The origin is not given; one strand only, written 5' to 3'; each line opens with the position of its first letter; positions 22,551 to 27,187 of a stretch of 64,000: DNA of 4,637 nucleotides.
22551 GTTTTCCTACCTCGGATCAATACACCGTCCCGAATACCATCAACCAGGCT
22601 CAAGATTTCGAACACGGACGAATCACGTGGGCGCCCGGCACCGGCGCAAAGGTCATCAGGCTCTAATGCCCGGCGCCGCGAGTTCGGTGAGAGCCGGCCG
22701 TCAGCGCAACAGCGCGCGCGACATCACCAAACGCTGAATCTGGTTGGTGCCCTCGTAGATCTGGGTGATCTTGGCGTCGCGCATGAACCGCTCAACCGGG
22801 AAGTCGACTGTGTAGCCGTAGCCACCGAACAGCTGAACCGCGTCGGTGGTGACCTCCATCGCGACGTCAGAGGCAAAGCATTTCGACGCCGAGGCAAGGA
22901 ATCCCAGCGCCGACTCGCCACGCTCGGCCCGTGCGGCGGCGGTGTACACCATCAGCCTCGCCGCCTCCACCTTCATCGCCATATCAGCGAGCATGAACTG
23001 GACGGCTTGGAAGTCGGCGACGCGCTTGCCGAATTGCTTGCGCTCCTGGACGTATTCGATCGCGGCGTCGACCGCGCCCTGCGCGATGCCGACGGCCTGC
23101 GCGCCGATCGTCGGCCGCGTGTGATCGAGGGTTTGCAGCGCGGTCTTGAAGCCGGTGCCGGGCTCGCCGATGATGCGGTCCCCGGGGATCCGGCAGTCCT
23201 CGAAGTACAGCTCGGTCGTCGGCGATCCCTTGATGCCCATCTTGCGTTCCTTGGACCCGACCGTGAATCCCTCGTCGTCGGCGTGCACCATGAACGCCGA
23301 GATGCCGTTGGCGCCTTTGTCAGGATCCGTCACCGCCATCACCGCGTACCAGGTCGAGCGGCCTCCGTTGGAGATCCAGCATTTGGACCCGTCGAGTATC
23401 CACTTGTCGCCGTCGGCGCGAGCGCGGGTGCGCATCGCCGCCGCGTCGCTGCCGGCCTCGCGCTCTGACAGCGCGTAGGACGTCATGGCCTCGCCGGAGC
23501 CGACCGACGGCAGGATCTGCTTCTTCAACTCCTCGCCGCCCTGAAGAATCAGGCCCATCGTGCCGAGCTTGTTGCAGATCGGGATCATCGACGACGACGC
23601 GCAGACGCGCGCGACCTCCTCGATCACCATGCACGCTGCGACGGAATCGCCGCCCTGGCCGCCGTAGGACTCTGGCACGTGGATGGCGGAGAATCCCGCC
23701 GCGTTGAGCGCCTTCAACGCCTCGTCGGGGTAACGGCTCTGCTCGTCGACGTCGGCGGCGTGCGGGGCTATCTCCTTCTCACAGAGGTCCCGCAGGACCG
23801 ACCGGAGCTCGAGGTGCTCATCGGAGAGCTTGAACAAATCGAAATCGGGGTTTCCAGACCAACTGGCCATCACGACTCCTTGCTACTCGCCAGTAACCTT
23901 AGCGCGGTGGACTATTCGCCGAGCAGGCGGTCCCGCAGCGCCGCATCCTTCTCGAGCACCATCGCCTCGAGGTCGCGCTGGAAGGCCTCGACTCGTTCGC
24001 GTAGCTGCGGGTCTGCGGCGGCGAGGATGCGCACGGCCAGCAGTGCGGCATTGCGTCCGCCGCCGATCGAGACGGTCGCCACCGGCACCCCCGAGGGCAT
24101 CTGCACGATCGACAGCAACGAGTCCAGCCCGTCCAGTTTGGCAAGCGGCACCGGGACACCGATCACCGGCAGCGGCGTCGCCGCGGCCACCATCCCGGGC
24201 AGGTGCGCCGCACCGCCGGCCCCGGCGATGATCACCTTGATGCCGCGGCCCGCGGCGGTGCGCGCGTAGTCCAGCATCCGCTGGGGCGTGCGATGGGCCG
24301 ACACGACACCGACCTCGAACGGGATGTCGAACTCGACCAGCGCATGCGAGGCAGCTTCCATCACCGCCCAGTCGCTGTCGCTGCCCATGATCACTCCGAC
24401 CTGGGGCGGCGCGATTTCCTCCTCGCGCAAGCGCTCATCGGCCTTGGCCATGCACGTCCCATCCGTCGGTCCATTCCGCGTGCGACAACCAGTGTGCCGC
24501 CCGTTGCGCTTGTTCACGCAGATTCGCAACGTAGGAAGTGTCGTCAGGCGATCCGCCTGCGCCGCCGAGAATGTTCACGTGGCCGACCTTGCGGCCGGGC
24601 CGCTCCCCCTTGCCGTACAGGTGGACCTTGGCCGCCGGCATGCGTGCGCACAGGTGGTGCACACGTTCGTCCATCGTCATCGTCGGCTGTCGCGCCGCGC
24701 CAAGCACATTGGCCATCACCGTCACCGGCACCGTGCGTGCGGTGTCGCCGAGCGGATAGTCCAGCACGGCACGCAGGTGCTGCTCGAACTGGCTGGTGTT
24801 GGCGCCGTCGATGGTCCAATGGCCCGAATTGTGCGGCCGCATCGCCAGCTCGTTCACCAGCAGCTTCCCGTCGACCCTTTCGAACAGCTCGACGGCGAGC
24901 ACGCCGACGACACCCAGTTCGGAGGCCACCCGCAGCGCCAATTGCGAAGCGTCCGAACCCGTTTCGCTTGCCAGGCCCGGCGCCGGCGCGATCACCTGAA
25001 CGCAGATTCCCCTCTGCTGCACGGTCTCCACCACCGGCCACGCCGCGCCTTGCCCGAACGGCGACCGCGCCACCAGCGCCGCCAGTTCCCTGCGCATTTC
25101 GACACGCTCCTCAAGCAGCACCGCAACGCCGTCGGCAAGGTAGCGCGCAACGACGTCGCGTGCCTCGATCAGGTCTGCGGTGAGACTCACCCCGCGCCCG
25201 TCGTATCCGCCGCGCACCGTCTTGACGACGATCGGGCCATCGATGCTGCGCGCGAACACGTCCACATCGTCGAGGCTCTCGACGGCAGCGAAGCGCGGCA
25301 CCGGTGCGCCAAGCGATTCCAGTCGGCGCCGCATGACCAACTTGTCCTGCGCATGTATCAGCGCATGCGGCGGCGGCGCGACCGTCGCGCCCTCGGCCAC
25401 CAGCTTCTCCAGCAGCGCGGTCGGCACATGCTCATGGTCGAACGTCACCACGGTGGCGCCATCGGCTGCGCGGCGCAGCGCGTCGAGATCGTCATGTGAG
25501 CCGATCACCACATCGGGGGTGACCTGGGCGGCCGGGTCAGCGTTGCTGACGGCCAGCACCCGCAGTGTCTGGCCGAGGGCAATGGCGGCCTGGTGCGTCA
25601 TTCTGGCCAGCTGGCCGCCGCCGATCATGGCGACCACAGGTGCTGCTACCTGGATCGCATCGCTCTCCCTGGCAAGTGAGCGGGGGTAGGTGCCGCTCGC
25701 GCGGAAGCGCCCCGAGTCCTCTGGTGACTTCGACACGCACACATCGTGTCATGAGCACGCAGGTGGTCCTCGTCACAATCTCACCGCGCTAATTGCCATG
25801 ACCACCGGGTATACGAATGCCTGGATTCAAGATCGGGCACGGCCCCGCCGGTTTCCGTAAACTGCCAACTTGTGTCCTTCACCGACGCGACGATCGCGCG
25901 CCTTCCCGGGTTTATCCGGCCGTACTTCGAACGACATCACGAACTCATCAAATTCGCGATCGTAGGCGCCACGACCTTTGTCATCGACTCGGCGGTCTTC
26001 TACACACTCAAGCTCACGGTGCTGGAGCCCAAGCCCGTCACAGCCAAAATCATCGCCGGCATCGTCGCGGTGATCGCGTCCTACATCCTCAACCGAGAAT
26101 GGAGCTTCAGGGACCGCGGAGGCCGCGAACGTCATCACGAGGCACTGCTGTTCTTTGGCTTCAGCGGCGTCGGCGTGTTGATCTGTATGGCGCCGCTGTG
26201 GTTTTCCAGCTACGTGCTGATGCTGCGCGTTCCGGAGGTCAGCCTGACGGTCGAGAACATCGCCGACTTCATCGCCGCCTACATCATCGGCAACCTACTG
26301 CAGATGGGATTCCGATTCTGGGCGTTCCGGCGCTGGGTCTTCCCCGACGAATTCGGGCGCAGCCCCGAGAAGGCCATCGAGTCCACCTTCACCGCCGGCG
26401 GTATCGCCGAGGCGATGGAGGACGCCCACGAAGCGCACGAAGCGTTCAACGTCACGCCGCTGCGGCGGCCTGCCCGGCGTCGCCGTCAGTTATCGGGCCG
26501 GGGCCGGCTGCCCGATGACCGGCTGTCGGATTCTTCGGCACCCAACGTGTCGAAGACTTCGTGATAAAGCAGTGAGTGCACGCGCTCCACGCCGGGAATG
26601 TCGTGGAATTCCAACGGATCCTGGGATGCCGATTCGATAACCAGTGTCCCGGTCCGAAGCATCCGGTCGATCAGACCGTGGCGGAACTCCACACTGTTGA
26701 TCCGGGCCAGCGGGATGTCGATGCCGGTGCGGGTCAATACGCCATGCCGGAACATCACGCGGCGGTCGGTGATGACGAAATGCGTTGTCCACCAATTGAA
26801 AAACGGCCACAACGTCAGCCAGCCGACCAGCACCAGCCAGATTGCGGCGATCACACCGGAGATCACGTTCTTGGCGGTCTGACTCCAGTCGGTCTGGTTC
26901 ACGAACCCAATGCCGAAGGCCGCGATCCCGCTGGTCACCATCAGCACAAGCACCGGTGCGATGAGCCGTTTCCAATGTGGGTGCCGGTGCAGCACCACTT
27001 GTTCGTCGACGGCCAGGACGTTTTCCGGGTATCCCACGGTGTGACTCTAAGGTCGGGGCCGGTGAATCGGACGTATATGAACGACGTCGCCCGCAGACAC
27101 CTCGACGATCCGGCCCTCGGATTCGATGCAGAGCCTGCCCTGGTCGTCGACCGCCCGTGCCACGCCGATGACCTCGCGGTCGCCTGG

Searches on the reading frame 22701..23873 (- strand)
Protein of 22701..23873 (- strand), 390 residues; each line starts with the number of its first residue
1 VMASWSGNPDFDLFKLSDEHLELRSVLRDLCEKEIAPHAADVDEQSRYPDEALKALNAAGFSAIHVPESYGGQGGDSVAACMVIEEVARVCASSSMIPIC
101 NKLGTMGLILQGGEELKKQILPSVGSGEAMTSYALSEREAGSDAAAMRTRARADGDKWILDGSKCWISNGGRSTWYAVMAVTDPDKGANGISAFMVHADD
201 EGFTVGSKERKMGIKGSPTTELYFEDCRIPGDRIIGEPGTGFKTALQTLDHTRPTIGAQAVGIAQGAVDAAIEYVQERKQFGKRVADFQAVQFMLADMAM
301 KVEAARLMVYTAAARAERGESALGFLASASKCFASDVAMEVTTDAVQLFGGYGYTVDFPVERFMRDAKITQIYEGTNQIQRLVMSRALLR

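Call 85: search_protein_families(library=pfam, proteins=[window:22701-23873:-])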
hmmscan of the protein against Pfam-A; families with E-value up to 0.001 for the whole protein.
window:22701-23873:- (390 aa): 5 families
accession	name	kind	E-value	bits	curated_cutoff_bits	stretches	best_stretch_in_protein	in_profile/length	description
PF00441.29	Acyl-CoA_dh_1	-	3.7e-51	173.6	22.4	1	239-389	1-150/150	Acyl-CoA dehydrogenase, C-terminal domain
PF08028.16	Acyl-CoA_dh_2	-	1.4e-29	103.5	22.7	1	255-377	2-133/134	Acyl-CoA dehydrogenase, C-terminal domain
PF02771.21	Acyl-CoA_dh_N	-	2.5e-29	102.4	22.9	1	17-128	1-113/113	Acyl-CoA dehydrogenase, N-terminal domain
PF02770.24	Acyl-CoA_dh_M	-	1.7e-27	95.8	33.3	1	133-227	2-97/97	Acyl-CoA dehydrogenase, middle domain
PF22924.1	ACOX_C_alpha1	-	1.3e-06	28.7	27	1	253-389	8-169/169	Acyl-CoA oxidase, C-alpha1 domain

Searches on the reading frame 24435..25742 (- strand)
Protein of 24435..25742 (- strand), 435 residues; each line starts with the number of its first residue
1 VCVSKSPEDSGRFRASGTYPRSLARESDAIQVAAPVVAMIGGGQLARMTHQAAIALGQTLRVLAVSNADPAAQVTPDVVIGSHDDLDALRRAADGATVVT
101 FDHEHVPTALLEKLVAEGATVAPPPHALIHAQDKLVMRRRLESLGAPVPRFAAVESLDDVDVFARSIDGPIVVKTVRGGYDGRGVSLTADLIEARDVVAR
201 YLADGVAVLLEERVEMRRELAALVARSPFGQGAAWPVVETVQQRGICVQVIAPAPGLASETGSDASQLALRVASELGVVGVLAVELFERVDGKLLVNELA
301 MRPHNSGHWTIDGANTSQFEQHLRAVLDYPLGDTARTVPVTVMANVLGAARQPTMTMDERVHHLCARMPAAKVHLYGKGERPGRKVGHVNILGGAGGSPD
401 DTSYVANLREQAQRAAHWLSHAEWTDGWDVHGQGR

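Call 85: search_protein_families(library=pfam, proteins=[window:24435-25742:-])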
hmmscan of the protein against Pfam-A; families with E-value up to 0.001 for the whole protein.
window:24435-25742:- (435 aa): 4 families
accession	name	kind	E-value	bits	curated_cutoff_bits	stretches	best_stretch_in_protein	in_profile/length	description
PF02222.28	ATP-grasp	-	6.3e-56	189.3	27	1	140-319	2-179/179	ATP-grasp domain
PF22660.2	RS_preATP-grasp-like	-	8.8e-20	71.4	27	1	37-132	4-98/98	Ribonucleotide synthetase preATP-grasp domain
PF17769.7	PurK_C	-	1.6e-14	53.7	22.6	1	341-393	1-47/56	Phosphoribosylaminoimidazole carboxylase C-terminal domain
PF02786.22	CPSase_L_D2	-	6.3e-07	29.6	19.8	1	133-299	1-176/211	Carbamoyl-phosphate synthase L chain, ATP binding domain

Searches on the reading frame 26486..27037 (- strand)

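Call 85: search_protein_families(library=pfam, proteins=[window:26486-27037:-])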
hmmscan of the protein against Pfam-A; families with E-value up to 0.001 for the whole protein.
window:26486-27037:- (183 aa): 1 family
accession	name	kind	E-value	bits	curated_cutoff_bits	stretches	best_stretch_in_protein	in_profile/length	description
PF03703.20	bPH_2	-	2.7e-20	72.8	22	1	82-154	1-75/78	Bacterial PH domain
